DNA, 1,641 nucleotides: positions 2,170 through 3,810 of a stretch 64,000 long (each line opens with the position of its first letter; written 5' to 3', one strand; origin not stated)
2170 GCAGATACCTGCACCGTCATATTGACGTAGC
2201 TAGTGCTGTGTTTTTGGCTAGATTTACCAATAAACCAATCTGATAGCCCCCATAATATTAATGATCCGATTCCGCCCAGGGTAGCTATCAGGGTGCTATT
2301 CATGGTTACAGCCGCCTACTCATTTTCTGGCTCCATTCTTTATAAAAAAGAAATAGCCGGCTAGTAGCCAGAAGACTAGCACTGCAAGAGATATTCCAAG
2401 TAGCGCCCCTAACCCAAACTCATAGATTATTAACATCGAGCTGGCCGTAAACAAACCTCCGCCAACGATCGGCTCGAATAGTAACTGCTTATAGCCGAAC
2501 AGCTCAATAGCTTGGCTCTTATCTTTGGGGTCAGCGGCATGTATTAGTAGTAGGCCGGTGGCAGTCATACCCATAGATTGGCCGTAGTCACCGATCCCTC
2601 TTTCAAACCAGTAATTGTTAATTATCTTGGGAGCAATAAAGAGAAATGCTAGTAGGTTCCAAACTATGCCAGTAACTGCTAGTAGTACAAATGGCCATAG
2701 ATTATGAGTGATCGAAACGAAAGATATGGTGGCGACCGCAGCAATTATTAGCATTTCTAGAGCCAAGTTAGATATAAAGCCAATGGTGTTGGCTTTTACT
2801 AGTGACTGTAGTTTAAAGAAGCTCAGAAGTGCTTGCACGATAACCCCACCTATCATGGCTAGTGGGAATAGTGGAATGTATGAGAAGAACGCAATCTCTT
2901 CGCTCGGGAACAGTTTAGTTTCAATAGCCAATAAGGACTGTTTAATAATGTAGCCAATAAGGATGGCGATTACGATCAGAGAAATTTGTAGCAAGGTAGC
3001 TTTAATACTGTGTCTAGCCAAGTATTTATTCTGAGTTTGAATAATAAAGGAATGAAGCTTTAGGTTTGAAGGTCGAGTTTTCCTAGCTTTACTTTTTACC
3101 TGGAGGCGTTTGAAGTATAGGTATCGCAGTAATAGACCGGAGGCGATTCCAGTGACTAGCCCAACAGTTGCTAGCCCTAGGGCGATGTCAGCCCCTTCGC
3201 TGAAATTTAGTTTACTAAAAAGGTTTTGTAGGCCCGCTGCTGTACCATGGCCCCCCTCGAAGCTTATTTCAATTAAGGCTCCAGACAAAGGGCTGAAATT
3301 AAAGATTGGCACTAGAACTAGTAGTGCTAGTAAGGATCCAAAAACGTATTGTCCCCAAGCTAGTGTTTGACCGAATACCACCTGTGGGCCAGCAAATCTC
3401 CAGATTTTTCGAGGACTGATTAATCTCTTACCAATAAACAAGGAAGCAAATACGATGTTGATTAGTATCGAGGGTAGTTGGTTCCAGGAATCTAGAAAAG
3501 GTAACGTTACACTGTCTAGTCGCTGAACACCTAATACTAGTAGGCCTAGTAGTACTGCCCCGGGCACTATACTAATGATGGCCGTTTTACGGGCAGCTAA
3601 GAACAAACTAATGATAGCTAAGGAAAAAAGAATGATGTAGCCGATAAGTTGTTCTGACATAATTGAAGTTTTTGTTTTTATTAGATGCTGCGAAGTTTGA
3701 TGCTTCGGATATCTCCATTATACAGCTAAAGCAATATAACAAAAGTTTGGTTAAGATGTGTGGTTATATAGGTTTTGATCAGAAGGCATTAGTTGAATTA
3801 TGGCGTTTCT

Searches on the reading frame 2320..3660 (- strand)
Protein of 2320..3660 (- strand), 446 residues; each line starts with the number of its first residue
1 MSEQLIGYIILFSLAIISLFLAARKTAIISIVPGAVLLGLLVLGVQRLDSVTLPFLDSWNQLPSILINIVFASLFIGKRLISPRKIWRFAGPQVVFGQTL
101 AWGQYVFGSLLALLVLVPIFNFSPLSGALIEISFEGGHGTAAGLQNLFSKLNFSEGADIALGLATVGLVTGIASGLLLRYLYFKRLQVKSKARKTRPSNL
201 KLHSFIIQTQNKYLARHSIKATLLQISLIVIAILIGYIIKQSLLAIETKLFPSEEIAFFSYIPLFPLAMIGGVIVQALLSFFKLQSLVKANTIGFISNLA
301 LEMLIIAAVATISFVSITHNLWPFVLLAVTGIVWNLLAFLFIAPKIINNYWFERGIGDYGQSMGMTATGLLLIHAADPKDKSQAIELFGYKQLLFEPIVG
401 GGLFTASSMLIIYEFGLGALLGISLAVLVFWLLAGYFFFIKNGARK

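Call 71: find_encoding_contigs(protein=window:2320-3660:-, flank=10000, max_places=1)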
Protein window:2320-3660:- (446 aa): no gene with exactly this product is on record in the collection.
